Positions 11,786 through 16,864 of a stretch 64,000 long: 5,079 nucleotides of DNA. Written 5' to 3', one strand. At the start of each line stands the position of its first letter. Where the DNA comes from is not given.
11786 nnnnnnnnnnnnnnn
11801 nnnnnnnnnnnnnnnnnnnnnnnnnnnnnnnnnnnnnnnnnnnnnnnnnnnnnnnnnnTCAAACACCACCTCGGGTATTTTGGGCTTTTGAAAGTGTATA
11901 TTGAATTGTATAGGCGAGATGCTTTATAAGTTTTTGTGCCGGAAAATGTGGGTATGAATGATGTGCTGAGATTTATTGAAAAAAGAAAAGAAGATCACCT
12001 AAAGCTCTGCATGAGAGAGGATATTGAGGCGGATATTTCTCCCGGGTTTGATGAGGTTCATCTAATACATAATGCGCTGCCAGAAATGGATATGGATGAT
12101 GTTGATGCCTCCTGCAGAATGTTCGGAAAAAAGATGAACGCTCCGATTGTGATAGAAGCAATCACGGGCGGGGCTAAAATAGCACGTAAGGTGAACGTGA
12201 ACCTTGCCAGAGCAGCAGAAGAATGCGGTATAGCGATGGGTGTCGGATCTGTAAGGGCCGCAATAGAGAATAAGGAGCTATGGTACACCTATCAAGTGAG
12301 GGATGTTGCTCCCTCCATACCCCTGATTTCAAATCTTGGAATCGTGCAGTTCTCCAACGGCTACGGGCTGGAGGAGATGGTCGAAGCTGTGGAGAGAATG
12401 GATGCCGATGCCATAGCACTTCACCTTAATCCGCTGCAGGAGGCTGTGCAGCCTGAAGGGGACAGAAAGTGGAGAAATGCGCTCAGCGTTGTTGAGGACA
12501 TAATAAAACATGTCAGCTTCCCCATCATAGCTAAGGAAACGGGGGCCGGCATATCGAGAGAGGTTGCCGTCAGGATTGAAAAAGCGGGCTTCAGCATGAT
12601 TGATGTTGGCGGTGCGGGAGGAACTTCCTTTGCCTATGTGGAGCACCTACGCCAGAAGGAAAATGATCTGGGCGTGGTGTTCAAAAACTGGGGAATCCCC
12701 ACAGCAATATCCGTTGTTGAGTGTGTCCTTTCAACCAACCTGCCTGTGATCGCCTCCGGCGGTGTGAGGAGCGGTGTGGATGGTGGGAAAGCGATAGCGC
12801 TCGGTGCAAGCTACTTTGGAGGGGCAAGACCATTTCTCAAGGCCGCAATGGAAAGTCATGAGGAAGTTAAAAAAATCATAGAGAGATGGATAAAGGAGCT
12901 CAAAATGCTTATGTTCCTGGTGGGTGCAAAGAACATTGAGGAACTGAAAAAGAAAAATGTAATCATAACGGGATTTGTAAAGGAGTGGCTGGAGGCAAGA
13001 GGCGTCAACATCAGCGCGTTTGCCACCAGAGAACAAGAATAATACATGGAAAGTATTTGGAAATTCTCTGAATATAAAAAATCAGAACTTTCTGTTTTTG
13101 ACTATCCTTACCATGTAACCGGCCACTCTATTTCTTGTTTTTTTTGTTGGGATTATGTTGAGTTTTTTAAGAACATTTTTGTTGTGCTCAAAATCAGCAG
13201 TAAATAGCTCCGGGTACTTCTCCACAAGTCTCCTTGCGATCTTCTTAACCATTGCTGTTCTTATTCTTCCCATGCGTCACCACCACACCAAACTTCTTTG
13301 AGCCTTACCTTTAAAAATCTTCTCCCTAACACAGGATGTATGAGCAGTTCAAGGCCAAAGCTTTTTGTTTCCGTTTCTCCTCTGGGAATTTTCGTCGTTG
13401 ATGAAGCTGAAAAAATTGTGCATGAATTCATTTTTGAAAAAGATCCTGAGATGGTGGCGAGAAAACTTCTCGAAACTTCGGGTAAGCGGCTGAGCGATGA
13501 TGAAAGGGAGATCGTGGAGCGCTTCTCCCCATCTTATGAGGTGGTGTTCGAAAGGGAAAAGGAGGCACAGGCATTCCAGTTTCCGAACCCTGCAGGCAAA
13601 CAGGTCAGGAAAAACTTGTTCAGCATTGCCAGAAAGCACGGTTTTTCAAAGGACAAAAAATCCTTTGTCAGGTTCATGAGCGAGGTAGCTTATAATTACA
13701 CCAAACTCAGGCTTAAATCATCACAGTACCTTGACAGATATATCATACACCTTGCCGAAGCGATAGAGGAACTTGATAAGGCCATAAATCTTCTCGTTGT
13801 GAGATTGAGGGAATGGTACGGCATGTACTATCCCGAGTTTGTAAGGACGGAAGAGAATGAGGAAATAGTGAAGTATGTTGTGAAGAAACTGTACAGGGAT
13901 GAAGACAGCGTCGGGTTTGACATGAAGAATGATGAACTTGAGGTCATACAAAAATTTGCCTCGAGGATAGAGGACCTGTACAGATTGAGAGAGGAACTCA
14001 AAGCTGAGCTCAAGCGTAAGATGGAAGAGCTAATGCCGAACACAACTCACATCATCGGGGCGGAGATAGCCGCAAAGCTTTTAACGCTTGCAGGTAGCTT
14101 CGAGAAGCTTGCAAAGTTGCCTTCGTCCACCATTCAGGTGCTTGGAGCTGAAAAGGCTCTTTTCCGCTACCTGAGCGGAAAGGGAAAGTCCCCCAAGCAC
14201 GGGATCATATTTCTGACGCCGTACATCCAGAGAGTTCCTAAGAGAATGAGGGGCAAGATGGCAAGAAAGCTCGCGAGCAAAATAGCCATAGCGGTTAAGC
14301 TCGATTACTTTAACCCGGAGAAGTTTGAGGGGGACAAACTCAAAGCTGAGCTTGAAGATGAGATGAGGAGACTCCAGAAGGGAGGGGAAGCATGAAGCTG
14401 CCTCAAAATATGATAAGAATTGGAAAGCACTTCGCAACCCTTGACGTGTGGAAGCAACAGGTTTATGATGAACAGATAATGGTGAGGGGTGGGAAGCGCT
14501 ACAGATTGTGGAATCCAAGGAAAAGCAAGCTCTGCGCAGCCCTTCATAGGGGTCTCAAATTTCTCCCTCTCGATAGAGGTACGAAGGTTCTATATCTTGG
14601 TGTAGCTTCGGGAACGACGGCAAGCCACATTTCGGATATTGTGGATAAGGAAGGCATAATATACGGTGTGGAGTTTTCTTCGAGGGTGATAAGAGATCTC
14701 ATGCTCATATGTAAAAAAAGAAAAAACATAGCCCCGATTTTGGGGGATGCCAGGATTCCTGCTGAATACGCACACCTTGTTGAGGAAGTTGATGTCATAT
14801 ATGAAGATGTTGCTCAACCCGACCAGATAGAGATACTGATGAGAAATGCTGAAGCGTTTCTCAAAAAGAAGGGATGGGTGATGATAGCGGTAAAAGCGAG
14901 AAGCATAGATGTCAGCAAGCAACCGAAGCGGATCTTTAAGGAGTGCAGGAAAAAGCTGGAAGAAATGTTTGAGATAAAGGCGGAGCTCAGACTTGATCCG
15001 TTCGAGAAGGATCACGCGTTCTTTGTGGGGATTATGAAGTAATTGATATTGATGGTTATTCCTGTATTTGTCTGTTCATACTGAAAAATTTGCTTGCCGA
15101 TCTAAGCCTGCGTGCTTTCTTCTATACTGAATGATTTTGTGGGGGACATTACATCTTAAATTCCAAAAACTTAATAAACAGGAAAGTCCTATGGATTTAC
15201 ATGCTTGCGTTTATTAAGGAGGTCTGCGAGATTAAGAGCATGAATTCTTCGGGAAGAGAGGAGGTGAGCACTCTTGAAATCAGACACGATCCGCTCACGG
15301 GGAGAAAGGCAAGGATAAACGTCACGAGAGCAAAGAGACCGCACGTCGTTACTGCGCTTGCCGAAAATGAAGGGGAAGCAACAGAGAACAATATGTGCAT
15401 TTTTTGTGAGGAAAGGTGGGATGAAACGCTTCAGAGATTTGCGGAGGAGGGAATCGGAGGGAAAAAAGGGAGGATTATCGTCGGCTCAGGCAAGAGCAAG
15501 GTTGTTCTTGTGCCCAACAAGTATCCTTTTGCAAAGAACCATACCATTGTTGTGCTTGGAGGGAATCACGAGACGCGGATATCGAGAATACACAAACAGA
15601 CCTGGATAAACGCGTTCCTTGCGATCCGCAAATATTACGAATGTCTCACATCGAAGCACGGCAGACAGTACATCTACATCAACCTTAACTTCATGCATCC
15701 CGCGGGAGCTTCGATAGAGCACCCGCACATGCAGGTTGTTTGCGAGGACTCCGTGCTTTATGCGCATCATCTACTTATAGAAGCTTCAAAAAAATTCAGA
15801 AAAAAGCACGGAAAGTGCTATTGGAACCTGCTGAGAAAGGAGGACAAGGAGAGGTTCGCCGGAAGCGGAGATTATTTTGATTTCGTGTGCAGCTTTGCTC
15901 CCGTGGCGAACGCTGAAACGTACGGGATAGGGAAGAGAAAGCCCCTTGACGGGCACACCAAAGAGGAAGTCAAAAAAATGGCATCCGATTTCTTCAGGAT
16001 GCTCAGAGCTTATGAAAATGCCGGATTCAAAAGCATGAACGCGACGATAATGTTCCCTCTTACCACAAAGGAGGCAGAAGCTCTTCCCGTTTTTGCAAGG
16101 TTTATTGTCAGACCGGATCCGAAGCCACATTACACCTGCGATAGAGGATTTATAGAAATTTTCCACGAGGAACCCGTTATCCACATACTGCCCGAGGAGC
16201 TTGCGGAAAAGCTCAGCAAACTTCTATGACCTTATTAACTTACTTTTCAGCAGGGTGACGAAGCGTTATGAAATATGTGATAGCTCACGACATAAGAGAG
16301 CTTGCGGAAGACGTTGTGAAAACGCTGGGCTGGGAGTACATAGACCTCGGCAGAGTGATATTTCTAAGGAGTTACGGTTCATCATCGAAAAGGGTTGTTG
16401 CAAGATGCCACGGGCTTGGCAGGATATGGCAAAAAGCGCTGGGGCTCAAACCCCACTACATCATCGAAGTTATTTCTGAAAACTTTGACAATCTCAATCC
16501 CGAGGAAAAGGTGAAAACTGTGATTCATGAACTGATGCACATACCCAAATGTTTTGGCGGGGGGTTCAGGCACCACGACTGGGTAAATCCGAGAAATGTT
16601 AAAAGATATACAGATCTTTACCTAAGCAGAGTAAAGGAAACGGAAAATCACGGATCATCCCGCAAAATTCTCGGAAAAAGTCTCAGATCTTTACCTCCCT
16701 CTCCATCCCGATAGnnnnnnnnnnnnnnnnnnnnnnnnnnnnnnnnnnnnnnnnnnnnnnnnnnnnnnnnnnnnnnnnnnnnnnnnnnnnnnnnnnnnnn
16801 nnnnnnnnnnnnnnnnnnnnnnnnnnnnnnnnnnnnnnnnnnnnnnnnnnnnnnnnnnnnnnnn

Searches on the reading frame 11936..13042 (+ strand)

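Call 38: search_protein_families(library=pfam, proteins=[window:11936-13042:+], max_evalue=0.0001)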
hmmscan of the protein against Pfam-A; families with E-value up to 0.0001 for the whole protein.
window:11936-13042:+ (368 aa): 2 families
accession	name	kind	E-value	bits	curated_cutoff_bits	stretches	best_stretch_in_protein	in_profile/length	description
PF01070.24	FMN_dh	-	4.7e-23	82.2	24.9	2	185-342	209-348/350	FMN-dependent dehydrogenase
PF00478.31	IMPDH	-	1.8e-06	27.7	25.6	0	252-292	188-231/345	IMP dehydrogenase / GMP reductase domain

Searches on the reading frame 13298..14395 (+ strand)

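Call 38: search_protein_families(library=pfam, proteins=[window:13298-14395:+], max_evalue=0.0001)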
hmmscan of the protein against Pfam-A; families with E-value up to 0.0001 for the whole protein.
window:13298-14395:+ (365 aa): 3 families
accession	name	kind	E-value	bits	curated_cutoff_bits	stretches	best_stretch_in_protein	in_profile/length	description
PF01798.23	Nop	-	1.4e-51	175.6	25.4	1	193-357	67-227/228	snoRNA binding domain, fibrillarin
PF21667.2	Nop5_N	-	4e-06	27.3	27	1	22-141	2-117/117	Nop5, N-terminal domain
PF21572.2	Nop5_56-rel_N_Arc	-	2.2e-05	25.3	27.8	1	23-139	3-127/128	Archaeal Nop5/56-rel, N-terminal domain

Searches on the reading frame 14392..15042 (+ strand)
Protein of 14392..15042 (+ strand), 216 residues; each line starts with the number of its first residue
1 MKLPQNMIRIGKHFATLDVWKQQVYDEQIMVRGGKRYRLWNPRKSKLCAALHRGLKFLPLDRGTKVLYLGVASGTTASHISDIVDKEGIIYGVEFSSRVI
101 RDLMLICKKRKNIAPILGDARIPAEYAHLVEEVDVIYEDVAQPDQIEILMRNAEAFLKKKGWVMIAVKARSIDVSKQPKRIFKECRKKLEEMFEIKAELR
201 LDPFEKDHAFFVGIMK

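Call 38: search_protein_families(library=pfam, proteins=[window:14392-15042:+], max_evalue=0.0001)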
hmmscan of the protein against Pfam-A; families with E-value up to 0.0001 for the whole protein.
window:14392-15042:+ (216 aa): 1 family
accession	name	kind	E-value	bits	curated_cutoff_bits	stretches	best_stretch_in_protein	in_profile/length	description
PF01269.23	Fibrillarin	-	1.1e-84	283.5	27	1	21-215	30-225/227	Fibrillarin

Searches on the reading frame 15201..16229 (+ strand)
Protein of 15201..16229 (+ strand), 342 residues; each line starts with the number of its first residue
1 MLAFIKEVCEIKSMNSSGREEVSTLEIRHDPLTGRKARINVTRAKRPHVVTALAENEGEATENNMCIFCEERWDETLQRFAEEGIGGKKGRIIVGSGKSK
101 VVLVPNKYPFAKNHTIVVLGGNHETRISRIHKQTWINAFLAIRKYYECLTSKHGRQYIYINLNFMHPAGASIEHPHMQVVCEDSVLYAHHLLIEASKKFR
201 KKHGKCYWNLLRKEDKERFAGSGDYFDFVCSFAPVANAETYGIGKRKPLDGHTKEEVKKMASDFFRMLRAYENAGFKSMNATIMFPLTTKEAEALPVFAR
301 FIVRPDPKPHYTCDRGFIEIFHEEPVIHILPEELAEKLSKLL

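Call 38: search_protein_families(library=pfam, proteins=[window:15201-16229:+], max_evalue=0.0001)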
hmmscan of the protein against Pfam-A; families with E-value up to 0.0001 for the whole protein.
window:15201-16229:+ (342 aa): 1 family
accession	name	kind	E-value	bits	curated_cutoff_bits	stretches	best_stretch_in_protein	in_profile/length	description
PF16268.10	DUF4921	-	1.7e-05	24.4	28.5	0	151-189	217-255/425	Domain of unknown function (DUF4921)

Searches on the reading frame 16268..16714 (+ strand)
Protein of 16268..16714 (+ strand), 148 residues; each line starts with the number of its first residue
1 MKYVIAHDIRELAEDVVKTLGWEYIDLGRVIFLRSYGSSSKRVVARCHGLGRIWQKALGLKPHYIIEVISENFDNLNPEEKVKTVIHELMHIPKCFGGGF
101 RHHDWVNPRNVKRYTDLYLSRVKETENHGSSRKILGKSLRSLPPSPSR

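Call 38: search_protein_families(library=pfam, proteins=[window:16268-16714:+], max_evalue=0.0001)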
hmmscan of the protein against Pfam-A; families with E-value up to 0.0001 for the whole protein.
window:16268-16714:+ (148 aa): 1 family
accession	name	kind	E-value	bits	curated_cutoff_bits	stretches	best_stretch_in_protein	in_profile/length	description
PF18894.6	PhageMetallopep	-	2.4e-25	89.6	23.7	1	2-106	2-116/134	Putative phage metallopeptidase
